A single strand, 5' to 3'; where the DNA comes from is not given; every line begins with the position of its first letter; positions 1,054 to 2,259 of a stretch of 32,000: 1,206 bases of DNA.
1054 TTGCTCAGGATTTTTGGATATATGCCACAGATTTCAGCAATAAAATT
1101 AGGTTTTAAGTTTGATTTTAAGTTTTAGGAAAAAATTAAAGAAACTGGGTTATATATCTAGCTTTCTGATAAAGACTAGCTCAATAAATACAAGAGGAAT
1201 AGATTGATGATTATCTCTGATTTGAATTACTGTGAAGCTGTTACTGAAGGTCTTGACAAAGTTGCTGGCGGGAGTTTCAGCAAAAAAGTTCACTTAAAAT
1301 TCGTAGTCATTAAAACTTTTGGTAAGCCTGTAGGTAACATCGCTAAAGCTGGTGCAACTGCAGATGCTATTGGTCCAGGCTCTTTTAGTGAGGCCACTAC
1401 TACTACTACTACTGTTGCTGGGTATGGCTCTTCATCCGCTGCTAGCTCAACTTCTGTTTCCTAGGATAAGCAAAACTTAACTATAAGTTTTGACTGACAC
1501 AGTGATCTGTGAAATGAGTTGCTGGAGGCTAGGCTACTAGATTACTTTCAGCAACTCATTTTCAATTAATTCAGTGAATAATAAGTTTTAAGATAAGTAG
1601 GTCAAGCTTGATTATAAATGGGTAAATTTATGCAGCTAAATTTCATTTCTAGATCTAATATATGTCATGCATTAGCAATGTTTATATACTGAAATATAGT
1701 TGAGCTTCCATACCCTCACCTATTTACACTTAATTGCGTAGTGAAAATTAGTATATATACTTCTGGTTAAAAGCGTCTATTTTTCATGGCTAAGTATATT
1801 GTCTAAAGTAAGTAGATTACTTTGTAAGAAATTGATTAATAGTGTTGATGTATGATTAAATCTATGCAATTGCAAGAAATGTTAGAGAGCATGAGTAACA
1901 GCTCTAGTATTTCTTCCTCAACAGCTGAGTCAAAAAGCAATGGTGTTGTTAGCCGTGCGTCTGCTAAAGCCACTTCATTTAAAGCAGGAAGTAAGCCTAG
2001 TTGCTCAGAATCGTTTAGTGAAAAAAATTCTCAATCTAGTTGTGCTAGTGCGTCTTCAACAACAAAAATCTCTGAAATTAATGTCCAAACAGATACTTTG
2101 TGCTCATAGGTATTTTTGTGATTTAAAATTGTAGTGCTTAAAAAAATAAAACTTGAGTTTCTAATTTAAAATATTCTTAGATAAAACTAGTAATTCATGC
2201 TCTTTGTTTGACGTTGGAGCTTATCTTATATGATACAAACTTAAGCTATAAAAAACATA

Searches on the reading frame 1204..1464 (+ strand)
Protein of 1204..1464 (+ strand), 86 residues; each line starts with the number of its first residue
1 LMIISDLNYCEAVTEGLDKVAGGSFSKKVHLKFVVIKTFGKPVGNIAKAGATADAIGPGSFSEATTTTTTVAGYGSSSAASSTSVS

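Call 3: search_protein_families(library=pfam, proteins=[window:1204-1464:+], max_evalue=0.01)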
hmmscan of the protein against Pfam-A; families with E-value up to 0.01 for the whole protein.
window:1204-1464:+ (86 aa): 0 families

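Call 4: search_protein_families(library=ncbifam, proteins=[window:1204-1464:+], max_evalue=0.01)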
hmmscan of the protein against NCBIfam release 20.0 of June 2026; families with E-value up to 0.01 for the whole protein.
window:1204-1464:+ (86 aa): 0 families

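Call 33: search_protein_families(library=ncbifam, proteins=[window:1204-1461:+], max_evalue=10)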
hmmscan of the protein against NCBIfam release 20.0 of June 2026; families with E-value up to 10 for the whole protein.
seq(86 aa): 0 families

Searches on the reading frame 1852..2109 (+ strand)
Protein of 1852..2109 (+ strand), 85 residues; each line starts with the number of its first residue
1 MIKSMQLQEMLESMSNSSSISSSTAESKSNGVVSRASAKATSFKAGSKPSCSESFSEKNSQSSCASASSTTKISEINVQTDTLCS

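Call 3: search_protein_families(library=pfam, proteins=[window:1852-2109:+], max_evalue=0.01)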
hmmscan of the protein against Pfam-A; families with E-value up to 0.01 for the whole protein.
window:1852-2109:+ (85 aa): 0 families

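Call 4: search_protein_families(library=ncbifam, proteins=[window:1852-2109:+], max_evalue=0.01)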
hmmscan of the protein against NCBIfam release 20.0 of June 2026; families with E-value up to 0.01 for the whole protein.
window:1852-2109:+ (85 aa): 0 families

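Call 33: search_protein_families(library=ncbifam, proteins=[window:1852-2109:+], max_evalue=10)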
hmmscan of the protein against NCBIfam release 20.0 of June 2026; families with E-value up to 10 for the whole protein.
window:1852-2109:+ (85 aa): 1 family
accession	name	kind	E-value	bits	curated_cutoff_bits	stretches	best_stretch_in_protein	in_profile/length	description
NF033849.1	ser_rich_anae_1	subfamily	4.1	4.6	650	1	13-71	491-560/1163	serine-rich protein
